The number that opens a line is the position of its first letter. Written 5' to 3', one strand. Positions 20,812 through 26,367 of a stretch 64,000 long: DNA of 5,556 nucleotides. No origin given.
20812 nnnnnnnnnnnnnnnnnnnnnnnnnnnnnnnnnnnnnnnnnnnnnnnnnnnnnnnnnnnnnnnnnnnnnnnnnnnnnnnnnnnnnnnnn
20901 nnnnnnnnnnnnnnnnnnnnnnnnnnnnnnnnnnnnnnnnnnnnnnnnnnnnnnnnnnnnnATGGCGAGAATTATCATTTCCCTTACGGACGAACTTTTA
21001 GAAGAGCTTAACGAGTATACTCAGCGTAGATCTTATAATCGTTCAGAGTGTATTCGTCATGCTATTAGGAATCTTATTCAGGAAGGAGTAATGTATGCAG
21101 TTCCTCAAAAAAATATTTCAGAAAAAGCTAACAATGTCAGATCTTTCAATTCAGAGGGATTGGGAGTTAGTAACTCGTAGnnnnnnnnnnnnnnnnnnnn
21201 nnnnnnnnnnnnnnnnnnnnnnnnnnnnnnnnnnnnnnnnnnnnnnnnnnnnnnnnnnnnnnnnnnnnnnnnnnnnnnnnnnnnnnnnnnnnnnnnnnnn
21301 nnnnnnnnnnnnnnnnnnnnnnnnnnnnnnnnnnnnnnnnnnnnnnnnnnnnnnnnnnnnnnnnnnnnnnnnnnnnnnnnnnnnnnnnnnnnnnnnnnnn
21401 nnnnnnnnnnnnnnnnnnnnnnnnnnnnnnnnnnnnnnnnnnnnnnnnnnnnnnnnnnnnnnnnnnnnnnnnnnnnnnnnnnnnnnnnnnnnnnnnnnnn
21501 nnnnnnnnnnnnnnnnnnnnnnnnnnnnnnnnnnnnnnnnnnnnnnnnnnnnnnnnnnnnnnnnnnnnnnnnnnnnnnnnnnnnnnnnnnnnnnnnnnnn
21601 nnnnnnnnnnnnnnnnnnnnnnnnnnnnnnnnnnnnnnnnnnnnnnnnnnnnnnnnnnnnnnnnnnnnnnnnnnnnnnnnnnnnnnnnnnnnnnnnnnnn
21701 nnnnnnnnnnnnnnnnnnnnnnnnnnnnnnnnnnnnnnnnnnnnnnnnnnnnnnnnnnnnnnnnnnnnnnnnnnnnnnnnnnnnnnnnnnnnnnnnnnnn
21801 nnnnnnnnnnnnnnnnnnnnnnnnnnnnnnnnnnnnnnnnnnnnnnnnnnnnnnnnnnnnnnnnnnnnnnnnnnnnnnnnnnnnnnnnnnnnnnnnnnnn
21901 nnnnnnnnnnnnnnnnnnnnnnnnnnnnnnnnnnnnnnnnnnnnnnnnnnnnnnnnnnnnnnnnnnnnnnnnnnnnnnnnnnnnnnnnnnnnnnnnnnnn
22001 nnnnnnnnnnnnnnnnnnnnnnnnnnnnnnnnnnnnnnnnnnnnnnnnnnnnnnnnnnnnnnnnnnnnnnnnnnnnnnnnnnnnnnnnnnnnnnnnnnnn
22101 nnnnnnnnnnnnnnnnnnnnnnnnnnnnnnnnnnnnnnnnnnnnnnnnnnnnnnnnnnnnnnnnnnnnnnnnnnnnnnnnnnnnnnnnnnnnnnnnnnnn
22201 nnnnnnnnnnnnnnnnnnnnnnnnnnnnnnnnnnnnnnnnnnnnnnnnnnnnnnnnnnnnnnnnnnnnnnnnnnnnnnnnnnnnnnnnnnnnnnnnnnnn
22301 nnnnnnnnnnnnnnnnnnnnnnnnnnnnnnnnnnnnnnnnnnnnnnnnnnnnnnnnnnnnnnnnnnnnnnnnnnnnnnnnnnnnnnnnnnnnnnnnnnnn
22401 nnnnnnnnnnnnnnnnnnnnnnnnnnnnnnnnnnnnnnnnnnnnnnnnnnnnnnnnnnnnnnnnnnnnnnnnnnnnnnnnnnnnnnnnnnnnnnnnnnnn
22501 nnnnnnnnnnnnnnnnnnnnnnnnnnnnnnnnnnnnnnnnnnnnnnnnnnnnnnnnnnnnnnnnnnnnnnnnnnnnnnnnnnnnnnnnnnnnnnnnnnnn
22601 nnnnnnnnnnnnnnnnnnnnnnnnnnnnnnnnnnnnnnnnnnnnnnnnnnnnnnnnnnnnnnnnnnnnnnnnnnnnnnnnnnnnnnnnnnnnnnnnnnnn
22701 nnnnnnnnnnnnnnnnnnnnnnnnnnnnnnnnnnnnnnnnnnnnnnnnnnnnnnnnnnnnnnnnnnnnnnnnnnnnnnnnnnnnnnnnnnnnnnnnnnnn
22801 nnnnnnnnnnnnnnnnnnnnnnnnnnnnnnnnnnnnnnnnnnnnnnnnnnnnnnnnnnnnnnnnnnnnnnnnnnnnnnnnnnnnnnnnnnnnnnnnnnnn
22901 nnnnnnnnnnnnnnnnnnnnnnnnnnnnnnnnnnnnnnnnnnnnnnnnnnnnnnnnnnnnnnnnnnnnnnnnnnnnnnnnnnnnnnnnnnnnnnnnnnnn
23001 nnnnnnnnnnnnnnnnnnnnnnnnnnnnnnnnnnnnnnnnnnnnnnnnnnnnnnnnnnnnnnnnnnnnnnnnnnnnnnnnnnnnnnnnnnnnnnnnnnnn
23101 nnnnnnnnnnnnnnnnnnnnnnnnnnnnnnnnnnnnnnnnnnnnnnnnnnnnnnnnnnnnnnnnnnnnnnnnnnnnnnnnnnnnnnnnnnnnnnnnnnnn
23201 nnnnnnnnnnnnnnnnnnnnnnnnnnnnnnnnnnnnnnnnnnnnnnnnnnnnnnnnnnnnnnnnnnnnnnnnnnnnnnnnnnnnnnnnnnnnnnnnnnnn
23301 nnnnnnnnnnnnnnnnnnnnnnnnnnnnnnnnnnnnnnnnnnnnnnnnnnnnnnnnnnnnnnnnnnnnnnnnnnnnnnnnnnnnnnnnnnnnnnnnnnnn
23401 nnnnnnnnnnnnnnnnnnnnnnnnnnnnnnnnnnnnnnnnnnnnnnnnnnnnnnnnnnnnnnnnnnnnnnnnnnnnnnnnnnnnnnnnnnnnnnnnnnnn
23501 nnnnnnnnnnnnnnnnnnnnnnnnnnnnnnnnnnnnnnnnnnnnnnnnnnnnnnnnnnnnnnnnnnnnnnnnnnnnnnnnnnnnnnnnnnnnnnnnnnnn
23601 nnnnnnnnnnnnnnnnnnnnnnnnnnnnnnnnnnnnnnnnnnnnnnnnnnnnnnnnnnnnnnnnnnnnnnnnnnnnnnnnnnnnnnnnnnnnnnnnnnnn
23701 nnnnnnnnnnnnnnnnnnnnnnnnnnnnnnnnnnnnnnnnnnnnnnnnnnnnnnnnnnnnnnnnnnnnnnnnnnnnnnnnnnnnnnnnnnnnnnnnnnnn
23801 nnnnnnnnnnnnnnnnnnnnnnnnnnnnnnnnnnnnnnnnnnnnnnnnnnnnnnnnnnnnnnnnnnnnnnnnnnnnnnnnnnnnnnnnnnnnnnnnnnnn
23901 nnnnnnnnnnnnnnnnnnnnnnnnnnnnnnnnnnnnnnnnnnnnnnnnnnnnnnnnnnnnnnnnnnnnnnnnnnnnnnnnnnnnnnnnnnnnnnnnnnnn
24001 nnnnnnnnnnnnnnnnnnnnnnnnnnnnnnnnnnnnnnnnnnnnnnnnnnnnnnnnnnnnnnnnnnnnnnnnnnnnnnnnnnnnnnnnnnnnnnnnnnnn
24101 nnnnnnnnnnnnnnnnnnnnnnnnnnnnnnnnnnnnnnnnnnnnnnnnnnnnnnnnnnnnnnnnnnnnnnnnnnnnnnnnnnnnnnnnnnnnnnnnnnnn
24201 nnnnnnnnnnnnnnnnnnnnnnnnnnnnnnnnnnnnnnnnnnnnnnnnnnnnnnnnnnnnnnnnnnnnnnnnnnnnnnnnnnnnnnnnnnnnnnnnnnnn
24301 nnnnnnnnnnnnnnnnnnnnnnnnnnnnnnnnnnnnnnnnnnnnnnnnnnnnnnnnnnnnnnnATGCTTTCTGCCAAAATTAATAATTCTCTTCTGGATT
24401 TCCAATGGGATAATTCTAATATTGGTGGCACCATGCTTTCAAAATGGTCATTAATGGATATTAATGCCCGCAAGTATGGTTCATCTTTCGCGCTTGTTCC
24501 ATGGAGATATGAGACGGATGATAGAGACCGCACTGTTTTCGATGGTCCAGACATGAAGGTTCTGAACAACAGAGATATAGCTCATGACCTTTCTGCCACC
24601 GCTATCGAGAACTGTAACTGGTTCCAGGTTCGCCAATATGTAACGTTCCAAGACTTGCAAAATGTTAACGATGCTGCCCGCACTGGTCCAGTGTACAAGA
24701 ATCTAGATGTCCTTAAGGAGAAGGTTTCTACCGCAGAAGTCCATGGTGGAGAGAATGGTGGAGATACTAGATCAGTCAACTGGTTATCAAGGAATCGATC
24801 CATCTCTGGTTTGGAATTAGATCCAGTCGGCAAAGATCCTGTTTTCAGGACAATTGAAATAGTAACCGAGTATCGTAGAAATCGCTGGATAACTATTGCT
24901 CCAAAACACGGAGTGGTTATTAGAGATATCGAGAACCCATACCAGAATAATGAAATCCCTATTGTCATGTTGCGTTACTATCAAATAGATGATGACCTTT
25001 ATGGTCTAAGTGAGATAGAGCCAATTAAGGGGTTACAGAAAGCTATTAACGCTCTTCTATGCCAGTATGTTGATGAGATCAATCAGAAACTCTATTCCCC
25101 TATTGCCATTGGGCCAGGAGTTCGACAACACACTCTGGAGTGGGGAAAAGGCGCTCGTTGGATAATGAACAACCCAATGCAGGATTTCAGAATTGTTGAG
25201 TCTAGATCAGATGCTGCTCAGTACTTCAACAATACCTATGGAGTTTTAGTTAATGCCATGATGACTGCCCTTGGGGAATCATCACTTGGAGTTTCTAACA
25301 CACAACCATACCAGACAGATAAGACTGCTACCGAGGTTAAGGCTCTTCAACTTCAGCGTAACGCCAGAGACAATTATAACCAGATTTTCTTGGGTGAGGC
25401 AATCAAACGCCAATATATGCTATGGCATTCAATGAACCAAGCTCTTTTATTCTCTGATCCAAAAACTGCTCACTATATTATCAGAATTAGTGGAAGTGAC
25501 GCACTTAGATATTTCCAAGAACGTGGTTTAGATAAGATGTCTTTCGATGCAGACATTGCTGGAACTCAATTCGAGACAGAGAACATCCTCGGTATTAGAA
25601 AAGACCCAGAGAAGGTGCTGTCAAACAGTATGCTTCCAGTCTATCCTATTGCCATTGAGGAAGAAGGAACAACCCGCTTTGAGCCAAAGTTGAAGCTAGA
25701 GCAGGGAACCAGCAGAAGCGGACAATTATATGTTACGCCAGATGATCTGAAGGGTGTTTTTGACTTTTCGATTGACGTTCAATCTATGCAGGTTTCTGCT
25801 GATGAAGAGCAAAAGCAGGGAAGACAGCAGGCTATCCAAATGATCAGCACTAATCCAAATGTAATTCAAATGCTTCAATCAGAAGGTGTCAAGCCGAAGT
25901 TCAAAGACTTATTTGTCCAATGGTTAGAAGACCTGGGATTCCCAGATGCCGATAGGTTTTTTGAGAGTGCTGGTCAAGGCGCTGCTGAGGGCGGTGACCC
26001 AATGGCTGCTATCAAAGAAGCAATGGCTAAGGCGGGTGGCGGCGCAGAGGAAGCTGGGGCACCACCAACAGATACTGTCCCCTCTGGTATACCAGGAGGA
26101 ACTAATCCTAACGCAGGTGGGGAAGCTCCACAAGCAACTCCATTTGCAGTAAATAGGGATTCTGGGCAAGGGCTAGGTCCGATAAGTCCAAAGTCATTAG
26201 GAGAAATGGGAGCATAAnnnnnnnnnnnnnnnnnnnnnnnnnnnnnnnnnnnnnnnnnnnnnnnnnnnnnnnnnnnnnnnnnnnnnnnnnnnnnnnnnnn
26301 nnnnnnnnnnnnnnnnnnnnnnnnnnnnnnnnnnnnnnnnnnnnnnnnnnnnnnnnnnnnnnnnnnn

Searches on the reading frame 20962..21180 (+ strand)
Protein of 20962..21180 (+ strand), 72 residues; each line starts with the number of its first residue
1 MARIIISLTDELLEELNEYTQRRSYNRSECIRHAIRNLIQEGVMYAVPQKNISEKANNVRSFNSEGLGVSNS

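Call 39: search_protein_families(library=pfam, max_evalue=0.01, proteins=[window:20962-21180:+])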
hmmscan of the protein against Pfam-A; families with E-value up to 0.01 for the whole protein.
window:20962-21180:+ (72 aa): 2 families
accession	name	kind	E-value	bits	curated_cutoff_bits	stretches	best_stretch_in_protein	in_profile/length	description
PF01402.27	RHH_1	-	6.4e-06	26.4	20.5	1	3-39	1-37/39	Ribbon-helix-helix protein, copG family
PF12651.13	RHH_3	-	0.0022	18.4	21.6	1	3-40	4-41/44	Ribbon-helix-helix domain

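Call 51: search_protein_families(library=phrogs, max_evalue=0.001, proteins=[window:20962-21180:+])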
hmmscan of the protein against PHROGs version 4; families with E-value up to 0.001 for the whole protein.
window:20962-21180:+ (72 aa): 2 families
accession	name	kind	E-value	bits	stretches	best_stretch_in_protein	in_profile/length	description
phrog_876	-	transcription regulation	4.2e-06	27.5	1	4-55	11-62/239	transcriptional repressor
phrog_4738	-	transcription regulation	0.00016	22.3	1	2-36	15-50/59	transcriptional repressor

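Call 61: search_solved_structures(query=window:20962-21180:+, max_evalue=1)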
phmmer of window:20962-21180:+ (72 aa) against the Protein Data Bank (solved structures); distinct sequences matched with E-value up to 1: 11.
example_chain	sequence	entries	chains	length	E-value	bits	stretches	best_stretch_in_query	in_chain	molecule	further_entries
1q5v_A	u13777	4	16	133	1.9e-05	27.8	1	1-41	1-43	Nickel responsive regulator | Nickel-responsive regulator | Nickel-responsive regulatory protein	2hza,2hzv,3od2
7by2_A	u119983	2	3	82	0.04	17.4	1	1-40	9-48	CopG family transcriptional regulator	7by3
5cwg_A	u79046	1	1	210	0.11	16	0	5-35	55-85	Designed helical repeat protein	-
8tl7_A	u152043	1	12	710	0.12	15.9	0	7-47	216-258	Computationally designed protein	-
8gyn_A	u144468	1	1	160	0.26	14.8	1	9-56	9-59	Tumor necrosis factor alpha-induced protein 8-like protein 1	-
2k5j_A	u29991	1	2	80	0.27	14.8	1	1-37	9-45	uncharacterized protein yiiF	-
2bj1_A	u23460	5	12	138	0.61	13.7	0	3-39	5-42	NICKEL RESPONSIVE REGULATOR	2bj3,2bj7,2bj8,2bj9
5jxd_A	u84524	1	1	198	0.64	13.6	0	5-51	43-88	Tumor necrosis factor alpha-induced protein 8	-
7d8u_A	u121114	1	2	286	0.77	13.4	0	32-67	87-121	GTP--RNA guanylyltransferase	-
2mdv_A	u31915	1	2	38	0.8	13.3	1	5-36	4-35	Designed protein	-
4me7_E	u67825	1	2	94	0.87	13.2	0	4-41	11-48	Antitoxin EndoAI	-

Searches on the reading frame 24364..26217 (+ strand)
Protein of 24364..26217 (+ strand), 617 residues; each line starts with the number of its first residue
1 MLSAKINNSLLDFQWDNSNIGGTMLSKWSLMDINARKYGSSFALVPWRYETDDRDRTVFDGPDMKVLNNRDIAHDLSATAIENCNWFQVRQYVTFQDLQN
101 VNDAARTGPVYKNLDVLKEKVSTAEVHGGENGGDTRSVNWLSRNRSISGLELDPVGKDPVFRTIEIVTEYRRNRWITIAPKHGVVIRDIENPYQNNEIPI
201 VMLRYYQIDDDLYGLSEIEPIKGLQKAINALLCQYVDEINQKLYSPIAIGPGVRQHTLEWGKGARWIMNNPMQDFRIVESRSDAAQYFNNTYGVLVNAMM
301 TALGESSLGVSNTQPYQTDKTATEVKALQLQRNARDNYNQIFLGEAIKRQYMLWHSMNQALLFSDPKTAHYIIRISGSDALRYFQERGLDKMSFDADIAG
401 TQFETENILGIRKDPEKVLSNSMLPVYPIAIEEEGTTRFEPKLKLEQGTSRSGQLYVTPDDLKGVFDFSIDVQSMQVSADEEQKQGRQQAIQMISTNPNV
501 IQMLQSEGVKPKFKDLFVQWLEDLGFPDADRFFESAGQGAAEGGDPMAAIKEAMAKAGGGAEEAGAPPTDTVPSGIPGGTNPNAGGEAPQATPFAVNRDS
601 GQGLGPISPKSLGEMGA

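Call 10: search_protein_families(library=phrogs, proteins=[window:24364-26217:+])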
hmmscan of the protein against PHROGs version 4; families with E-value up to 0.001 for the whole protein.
window:24364-26217:+ (617 aa): 3 families
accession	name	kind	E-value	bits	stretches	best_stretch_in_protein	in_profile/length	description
phrog_1216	-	head and packaging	1.4e-09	38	1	57-245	207-388/714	portal protein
phrog_332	-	connector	1e-06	28.4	1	38-500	137-477/560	head-tail adaptor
phrog_156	-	head and packaging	0.00011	21.8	1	167-289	265-392/681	portal protein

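Call 12: search_dna_similar(query=window:24364-26217:+, collection=phages, mode=protein, max_rows=15)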
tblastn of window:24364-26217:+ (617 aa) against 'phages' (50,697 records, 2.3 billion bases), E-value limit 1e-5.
No match.

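Call 21: find_related_loci(query=window:24364-26217:+, collection=viral_contigs, flank=10000)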
Query window:24364-26217:+ (617 aa) in viral_contigs; peptide patterns used: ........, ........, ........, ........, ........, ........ (x = any residue, [..] = any of these).
12 stretches matched a pattern; 11 encode a relative of the query (tblastn E <= 1e-3); 11 distinct loci.
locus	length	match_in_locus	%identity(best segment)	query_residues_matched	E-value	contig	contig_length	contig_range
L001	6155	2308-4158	100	1-617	0e+0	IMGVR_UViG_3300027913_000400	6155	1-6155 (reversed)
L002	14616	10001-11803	63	1-612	0e+0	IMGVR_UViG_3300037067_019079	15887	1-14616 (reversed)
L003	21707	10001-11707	66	2-567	0e+0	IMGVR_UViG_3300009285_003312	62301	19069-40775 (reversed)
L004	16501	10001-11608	67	2-536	0e+0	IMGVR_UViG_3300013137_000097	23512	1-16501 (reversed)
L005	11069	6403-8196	64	1-595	0e+0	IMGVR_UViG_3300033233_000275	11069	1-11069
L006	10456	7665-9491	61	1-612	0e+0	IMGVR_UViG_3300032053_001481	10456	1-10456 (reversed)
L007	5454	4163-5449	74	1-434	0e+0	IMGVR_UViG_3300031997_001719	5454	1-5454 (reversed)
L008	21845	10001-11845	54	1-590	0e+0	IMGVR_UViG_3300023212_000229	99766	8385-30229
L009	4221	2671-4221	59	2-532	0e+0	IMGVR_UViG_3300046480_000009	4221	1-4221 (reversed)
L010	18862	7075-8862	63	1-595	0e+0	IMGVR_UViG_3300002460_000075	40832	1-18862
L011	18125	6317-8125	65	2-595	0e+0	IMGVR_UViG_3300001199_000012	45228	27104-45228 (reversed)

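Call 28: find_related_loci(query=L003:559-2271:+, collection=viral_contigs, flank=10000)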
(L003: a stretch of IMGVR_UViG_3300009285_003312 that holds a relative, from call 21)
Query L003:559-2271:+ (570 aa) in viral_contigs; peptide patterns used: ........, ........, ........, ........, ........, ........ (x = any residue, [..] = any of these).
5 stretches matched a pattern; 2 encode a relative of the query (tblastn E <= 1e-3); 1 distinct loci.
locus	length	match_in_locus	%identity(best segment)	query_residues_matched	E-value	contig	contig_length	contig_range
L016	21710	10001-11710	100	1-570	0e+0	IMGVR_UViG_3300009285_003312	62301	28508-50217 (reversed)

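Call 30: find_related_loci(query=L016:1109-1408:-, collection=viral_contigs, flank=10000)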
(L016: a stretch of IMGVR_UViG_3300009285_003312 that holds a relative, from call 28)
Query L016:1109-1408:- (99 aa) in viral_contigs; peptide patterns used: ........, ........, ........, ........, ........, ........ (x = any residue, [..] = any of these).
32 stretches matched a pattern; 23 encode a relative of the query (tblastn E <= 1e-3); 23 distinct loci.
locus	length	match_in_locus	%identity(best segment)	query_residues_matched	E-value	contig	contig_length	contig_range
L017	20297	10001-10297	100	1-99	5e-65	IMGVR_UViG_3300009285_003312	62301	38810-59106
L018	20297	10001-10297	72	1-99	5e-47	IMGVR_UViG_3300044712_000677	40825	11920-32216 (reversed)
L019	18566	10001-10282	55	4-99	8e-32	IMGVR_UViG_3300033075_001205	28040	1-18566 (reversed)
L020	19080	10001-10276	53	10-99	2e-25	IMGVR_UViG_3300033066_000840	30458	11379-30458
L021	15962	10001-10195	60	34-98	8e-25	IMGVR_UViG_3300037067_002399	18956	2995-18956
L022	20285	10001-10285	52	7-99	4e-24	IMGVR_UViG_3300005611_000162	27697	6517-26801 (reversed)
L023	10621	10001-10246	54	17-99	5e-24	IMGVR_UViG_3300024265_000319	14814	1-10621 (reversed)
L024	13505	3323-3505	61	39-99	5e-22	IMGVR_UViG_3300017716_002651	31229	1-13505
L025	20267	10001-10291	41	5-99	8e-16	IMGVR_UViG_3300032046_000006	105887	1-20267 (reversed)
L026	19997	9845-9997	55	51-97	2e-13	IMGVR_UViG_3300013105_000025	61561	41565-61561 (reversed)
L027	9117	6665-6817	53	51-97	3e-13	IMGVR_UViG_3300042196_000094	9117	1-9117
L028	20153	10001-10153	51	51-97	4e-13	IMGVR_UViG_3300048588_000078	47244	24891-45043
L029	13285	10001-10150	52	52-97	2e-12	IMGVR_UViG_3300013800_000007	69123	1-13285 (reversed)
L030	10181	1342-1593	34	18-99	2e-12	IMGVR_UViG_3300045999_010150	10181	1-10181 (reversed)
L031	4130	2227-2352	55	51-92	5e-12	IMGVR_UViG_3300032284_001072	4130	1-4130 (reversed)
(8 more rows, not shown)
